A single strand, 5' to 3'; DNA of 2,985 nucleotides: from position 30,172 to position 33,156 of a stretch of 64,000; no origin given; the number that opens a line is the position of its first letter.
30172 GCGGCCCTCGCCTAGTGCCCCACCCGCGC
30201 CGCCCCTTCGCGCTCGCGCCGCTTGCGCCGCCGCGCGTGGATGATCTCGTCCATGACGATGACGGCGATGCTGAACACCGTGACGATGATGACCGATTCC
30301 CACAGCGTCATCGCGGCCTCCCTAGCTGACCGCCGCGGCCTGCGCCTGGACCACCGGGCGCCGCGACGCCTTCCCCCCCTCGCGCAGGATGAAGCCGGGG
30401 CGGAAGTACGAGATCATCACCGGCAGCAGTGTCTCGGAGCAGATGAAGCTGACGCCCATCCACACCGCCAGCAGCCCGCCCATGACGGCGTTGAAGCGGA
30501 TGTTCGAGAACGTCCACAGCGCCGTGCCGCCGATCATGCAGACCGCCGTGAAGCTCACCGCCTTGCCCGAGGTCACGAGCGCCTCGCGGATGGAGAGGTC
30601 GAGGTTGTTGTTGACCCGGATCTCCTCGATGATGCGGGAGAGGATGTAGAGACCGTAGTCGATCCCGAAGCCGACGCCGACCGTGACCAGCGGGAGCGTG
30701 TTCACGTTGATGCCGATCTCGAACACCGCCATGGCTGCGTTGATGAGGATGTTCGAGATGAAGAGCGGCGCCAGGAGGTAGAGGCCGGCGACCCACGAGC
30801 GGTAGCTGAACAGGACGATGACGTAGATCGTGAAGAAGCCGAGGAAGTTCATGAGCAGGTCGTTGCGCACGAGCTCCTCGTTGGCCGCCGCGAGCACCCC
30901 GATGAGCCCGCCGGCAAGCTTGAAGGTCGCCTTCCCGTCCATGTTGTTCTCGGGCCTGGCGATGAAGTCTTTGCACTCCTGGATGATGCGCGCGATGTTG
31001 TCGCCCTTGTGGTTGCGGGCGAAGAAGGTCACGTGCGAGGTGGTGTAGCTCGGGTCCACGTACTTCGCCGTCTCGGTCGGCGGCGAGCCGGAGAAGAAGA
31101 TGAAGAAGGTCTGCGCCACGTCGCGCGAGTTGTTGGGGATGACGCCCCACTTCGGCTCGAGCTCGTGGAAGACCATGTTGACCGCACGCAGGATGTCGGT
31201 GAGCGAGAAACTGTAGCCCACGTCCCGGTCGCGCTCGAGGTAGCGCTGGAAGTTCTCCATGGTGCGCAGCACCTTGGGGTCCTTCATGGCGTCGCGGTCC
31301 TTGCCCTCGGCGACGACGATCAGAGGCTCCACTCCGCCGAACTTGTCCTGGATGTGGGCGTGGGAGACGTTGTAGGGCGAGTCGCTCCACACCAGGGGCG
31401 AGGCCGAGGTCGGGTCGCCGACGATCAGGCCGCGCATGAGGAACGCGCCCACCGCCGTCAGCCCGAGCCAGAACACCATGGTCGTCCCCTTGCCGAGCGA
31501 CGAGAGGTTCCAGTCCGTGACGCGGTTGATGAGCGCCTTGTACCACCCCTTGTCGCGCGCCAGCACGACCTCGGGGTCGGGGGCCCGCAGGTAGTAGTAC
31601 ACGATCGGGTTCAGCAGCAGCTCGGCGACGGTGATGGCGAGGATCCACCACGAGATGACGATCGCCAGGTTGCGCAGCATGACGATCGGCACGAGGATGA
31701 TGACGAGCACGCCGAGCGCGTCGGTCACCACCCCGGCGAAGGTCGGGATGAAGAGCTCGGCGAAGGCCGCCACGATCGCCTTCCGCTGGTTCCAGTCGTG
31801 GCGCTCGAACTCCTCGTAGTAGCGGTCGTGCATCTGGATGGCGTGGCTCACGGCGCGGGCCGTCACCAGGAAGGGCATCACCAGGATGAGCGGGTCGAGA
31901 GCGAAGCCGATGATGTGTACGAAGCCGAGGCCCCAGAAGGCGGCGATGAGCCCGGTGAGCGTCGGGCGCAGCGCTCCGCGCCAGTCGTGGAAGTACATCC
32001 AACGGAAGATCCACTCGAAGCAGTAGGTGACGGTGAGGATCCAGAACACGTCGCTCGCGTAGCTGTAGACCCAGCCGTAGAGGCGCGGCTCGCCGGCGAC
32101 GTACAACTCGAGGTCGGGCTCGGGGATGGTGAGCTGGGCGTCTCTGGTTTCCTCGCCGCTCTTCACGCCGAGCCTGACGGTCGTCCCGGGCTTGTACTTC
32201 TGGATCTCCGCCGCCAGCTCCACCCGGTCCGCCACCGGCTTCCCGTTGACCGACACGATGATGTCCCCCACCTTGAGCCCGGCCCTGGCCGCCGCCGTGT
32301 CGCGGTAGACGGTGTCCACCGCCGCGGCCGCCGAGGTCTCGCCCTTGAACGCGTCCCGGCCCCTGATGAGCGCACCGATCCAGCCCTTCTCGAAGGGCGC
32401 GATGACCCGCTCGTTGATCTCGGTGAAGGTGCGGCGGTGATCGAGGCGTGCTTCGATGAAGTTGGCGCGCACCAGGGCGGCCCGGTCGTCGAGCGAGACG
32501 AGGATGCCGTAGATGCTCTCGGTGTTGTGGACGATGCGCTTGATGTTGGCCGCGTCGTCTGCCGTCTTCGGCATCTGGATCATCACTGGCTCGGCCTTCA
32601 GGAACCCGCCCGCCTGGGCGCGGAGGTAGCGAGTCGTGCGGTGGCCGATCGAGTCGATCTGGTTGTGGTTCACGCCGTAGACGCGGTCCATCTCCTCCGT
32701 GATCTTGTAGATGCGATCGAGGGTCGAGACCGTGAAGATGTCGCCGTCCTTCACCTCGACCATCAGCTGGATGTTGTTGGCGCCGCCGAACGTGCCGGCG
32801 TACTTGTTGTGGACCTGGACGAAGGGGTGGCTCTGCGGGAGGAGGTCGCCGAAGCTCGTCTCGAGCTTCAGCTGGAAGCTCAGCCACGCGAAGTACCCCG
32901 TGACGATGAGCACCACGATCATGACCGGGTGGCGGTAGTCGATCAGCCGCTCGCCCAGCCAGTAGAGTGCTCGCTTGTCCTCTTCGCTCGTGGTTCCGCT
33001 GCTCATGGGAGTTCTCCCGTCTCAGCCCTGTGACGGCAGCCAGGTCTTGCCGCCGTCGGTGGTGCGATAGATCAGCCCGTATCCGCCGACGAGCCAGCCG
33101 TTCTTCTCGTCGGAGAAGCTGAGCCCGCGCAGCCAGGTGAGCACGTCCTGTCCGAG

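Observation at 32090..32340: PDZ domain inserted into the first periplasmic loop of an RND/MMPL exporter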

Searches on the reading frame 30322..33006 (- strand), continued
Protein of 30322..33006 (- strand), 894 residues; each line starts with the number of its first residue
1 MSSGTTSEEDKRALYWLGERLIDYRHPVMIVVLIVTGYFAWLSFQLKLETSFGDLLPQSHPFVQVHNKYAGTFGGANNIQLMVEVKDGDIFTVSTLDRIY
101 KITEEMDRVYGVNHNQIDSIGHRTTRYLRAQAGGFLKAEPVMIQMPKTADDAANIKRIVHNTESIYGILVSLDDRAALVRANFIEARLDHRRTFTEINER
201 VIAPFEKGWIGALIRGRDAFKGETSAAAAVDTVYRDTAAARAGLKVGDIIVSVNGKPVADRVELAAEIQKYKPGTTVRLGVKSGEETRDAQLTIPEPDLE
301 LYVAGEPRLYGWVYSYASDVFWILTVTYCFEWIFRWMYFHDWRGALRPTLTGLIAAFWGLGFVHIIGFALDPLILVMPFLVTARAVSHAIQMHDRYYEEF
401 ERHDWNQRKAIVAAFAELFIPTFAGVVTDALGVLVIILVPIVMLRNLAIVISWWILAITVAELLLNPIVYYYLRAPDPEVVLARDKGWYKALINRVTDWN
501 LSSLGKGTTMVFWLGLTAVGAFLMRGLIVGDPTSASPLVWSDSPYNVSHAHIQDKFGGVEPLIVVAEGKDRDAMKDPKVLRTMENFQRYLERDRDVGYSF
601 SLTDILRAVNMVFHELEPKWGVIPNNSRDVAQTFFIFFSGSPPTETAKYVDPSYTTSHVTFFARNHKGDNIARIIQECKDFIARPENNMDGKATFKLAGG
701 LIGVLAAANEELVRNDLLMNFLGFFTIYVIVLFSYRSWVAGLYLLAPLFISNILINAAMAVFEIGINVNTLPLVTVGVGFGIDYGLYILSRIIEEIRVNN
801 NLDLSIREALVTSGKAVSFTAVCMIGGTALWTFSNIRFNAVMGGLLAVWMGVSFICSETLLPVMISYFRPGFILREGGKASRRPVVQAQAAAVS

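Call 77: list_cluster_members(proteins=[P0124, P0125, P0128, P0140, P0001, P0126])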
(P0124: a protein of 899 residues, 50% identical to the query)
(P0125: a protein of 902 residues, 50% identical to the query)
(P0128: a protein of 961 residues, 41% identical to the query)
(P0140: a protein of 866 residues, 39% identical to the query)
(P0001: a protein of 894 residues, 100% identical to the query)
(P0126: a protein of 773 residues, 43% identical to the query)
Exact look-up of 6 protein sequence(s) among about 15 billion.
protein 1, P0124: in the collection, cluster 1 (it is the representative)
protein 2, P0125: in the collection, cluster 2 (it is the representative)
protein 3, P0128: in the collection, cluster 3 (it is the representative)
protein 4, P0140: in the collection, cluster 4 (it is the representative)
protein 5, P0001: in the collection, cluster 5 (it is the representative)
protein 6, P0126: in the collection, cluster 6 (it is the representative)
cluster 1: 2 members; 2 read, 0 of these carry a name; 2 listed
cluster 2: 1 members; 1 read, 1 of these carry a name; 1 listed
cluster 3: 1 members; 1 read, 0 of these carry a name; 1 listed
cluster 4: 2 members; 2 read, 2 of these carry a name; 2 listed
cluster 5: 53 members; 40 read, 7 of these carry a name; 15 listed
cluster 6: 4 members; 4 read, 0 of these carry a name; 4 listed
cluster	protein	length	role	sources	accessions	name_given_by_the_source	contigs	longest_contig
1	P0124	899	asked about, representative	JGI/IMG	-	-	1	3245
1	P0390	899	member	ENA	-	-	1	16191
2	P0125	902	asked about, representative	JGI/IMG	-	predicted RND superfamily exporter protein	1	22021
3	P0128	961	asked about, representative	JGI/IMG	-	-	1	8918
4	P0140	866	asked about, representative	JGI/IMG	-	predicted RND superfamily exporter protein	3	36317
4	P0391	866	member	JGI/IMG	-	predicted RND superfamily exporter protein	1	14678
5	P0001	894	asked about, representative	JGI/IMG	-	-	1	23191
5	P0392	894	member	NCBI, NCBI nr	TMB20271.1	MAG: PDZ domain-containing protein [Deltaproteobacteria bacterium]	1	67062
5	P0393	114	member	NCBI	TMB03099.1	MAG: hypothetical protein E6J57_04015, partial [Deltaproteobacteria bacterium]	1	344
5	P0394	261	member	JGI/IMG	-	predicted RND superfamily exporter protein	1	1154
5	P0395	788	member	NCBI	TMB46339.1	MAG: PDZ domain-containing protein, partial [Deltaproteobacteria bacterium]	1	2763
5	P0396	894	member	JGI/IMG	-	predicted RND superfamily exporter protein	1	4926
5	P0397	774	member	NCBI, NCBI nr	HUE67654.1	MAG TPA: MMPL family transporter, partial [Candidatus Acidoferrum sp.] | MMPL family transporter [Candidatus Acidoferrum sp.]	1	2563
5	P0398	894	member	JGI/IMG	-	predicted RND superfamily exporter protein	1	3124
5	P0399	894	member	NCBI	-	-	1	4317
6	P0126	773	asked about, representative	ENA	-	-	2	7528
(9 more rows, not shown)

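Call 78: find_encoding_contigs(protein=P0140, flank=8000, max_places=1)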
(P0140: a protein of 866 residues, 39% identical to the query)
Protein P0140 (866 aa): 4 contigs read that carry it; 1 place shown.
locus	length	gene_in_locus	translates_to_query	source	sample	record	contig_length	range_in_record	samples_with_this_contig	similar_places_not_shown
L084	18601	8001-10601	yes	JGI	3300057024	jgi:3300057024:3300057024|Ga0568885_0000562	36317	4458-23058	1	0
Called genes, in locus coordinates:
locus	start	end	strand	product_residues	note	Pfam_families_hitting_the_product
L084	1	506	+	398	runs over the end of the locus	PF00072:Response_reg, PF00512:HisKA (weak), PF02518:HATPase_c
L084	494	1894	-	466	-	PF00884:Sulfatase, PF01663:Phosphodiest (faint), PF16347:SGSH_C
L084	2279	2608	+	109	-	-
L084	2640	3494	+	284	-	PF01875:Memo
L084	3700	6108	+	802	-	PF01590:GAF, PF13185:GAF_2, PF13492:GAF_3 (weak), PF05524:PEP-utilisers_N, PF00391:PEP-utilizers, PF02896:PEP-utilizers_C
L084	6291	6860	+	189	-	-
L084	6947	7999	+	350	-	PF14870:PSII_BNR, PF13088:BNR_2 (faint), PF15902:Sortilin-Vps10 (faint), PF02012:BNR (faint), PF14870:PSII_BNR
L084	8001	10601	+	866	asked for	PF03176:MMPL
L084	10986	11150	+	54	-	-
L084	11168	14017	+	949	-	-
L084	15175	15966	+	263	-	-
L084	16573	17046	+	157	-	-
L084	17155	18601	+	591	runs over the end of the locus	PF13231:PMT_2, PF13424:TPR_12, PF13424:TPR_12, PF13432:TPR_16, PF14559:TPR_19, PF00515:TPR_1, PF13424:TPR_12, PF13414:TPR_11, +21 more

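Call 79: find_encoding_contigs(protein=P0125, flank=8000, max_places=1)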
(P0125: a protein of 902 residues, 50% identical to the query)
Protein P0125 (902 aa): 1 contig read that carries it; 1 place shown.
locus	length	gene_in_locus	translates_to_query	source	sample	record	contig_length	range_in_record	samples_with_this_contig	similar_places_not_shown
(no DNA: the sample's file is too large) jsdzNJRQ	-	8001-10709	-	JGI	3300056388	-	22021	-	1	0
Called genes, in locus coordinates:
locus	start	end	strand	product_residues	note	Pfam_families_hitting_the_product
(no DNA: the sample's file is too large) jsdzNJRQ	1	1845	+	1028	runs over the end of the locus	PF00873:ACR_tran, PF03176:MMPL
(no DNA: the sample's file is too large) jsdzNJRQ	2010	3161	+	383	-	PF00072:Response_reg, PF00512:HisKA (weak), PF02518:HATPase_c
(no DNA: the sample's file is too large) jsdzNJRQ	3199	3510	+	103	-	-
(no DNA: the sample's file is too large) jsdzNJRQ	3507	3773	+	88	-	PF04359:DUF493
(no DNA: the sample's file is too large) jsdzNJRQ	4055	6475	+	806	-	PF01590:GAF, PF13185:GAF_2, PF13492:GAF_3, PF05524:PEP-utilisers_N, PF00391:PEP-utilizers, PF02896:PEP-utilizers_C, PF03328:HpcH_HpaI (faint)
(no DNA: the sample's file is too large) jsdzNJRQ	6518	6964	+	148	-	-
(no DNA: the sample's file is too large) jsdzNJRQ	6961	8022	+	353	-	PF14870:PSII_BNR, PF25852:DUF6242_C (faint), PF02012:BNR (faint), PF14870:PSII_BNR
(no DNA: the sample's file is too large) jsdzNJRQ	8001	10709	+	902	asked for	PF03176:MMPL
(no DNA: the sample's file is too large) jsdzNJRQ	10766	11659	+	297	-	PF21836:DUF6895 (weak)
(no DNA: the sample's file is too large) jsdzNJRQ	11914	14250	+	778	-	PF13948:DUF4215 (weak)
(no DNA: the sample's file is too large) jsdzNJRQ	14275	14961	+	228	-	-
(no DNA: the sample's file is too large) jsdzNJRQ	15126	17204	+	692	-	-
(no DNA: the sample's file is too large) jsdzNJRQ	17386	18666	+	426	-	-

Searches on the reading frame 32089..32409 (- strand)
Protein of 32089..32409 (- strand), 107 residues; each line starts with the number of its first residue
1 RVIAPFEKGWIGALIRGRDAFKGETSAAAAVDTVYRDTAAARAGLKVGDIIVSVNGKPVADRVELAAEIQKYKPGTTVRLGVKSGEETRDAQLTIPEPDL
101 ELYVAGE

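Call 60: search_solved_structures(query=A2, max_evalue=0.001, show_alignments=2)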
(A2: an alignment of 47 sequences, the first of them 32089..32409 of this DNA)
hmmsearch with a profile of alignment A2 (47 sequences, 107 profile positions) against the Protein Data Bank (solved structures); distinct sequences matched with E-value up to 0.001: 334 (the best 60 are shown).
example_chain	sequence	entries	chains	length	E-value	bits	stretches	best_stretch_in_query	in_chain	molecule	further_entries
4a8a_A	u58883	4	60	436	1.3e-26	96.2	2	22-98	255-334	PERIPLASMIC PH-DEPENDENT SERINE ENDOPROTEASE DEGQ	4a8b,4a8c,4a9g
8kic_D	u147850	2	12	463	1.6e-26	96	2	22-98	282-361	peptidase Do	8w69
22kg_A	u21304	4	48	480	2.7e-25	92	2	7-96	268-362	Probable periplasmic serine endoprotease DegP-like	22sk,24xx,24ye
3mh4_A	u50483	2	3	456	3.9e-25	91.5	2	10-98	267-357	Protease do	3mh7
3mh5_A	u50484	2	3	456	3.9e-25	91.5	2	10-98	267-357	Protease do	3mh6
6jjk_A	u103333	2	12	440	5.4e-25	91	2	10-98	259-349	Periplasmic serine endoprotease DegP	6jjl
1ky9_A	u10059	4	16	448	5.7e-25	91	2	10-98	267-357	PROTEASE DO | Periplasmic serine endoprotease DegP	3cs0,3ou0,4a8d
2zle_A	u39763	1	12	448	5.7e-25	91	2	10-98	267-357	Protease do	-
3otp_A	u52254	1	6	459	6.3e-25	90.8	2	10-98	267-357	Protease do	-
6jjo_A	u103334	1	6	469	6.6e-25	90.8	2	10-98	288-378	Periplasmic serine endoprotease DegP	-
7xs0_A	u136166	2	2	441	8e-23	84.1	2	7-97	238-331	Periplasmic serine endoprotease DegP-like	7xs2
5y2d_A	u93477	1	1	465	9.3e-23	83.8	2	7-97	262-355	Periplasmic serine endoprotease DegP-like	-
6z05_A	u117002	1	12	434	7.5e-22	80.9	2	8-95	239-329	DegQ family serine endoprotease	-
4ynn_A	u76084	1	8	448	1.3e-20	77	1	8-96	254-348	Protease DO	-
3pv5_A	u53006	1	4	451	9.5e-20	74.2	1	8-94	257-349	DegQ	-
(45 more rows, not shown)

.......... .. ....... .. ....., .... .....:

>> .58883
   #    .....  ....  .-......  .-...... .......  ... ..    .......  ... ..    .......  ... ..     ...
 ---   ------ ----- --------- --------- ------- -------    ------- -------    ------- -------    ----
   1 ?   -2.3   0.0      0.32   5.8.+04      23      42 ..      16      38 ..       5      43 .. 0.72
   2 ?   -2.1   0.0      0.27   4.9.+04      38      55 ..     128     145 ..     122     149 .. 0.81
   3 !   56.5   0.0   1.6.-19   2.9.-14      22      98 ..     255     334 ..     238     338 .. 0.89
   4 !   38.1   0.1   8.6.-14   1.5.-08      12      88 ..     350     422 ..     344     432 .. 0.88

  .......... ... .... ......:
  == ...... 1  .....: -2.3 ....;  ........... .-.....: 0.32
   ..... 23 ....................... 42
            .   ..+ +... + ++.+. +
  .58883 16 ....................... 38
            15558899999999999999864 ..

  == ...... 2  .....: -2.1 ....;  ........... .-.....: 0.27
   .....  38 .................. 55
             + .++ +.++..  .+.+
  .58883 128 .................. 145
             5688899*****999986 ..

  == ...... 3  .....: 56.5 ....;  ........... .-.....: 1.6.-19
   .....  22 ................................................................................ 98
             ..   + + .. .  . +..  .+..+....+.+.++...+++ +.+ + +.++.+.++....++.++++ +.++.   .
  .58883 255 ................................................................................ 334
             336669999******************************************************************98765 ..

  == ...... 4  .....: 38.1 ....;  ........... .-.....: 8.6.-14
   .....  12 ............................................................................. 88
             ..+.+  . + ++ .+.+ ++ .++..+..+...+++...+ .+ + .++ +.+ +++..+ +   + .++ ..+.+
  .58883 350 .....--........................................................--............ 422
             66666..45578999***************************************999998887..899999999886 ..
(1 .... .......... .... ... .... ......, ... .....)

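Call 68: predict_structure(alignment_id=A4)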
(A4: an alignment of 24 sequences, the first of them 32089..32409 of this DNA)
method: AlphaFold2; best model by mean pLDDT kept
length: 107 residues; sequences in the alignment: 24
mean_pLDDT: 77.8   pTM: 0.67
mean pLDDT of the five models: 77.8, 75.7, 70.4, 70.2, 68.6
residues with pLDDT >= 90: 16; 70-90: 63; 50-70: 19; < 50: 9
segments of 3 or more residues with pLDDT < 50: 1-3, 102-107
pLDDT, mean of each block of 10 residues (from residue 1): 53 74 72 85 88 90 84 87 89 78 45
secondary structure, 60 per line:
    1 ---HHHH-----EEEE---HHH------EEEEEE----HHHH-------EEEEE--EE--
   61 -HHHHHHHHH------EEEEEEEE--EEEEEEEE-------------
elements in order: H4-7 E13-16 E29-34 H39-42 E50-54 H62-70 E77-84 E87-94

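Call 70: fold_search(model_id=the predicted structure, library=pdb)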
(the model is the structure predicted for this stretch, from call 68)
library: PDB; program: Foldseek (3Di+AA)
matches with E <= 10: 815; with E <= 0.001: 157
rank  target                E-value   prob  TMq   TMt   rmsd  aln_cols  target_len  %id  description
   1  3stj_A                5.0e-07  1.00  0.67  0.25   4.0        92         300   32  Crystal structure of the protease + PDZ1 domain of DegQ from Escherichia coli (released 2011-07-27)
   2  3cs0_A                1.4e-06  1.00  0.72  0.21   4.3        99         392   26  Crystal structure of DegP24 (released 2008-05-27)
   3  8k2y_A                1.5e-06  1.00  0.68  0.27   4.0        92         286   29  Crystal structure of MucD (released 2023-11-29)
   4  3gdu_C                1.6e-06  1.00  0.64  0.25   3.1        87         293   32  Crystal structure of DegS H198P/D320A mutant modified by DFP and in complex with YRF peptide (released 2009-03-31)
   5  3otp_D                1.9e-06  1.00  0.68  0.20   4.5        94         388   28  Crystal structure of the DegP dodecamer with a model substrate (released 2011-01-19)
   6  4a8d_A                2.1e-06  1.00  0.68  0.20   4.5        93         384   28  DegP dodecamer with bound OMP (released 2012-01-11)
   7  3otp_E                2.3e-06  1.00  0.72  0.21   4.5       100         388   26  Crystal structure of the DegP dodecamer with a model substrate (released 2011-01-19)
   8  6jjk_F                2.4e-06  1.00  0.68  0.21   3.9        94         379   26  Crystal structure of the DegP dodecamer with a modulator (released 2020-09-02)
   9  3gdv_C                2.6e-06  1.00  0.67  0.26   2.8        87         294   29  Crystal structure of DegS H198P/D320A mutant modified by DFP and in complex with YQF peptide (released 2009-03-31)
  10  3otp_F                2.7e-06  1.00  0.68  0.20   4.5        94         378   28  Crystal structure of the DegP dodecamer with a model substrate (released 2011-01-19)
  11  8kic_A                2.9e-06  1.00  0.67  0.25   3.9        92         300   32  Bacterial serine protease (released 2024-09-04)
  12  3otp_C                3.3e-06  1.00  0.68  0.20   4.5        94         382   28  Crystal structure of the DegP dodecamer with a model substrate (released 2011-01-19)
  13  3otp_A                3.7e-06  1.00  0.69  0.21   4.5        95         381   27  Crystal structure of the DegP dodecamer with a model substrate (released 2011-01-19)
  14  4rqy_B                4.2e-06  1.00  0.65  0.25   2.4        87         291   28  RE-REFINED STRUCTURE OF 1TE0 - STRUCTURAL ANALYSIS of DEGS, A STRESS SENSOR OF THE BACTERIAL PERIPLASM (released 2015-03-11)
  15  3gdv_A                4.2e-06  1.00  0.64  0.24   2.7        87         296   31  Crystal structure of DegS H198P/D320A mutant modified by DFP and in complex with YQF peptide (released 2009-03-31)
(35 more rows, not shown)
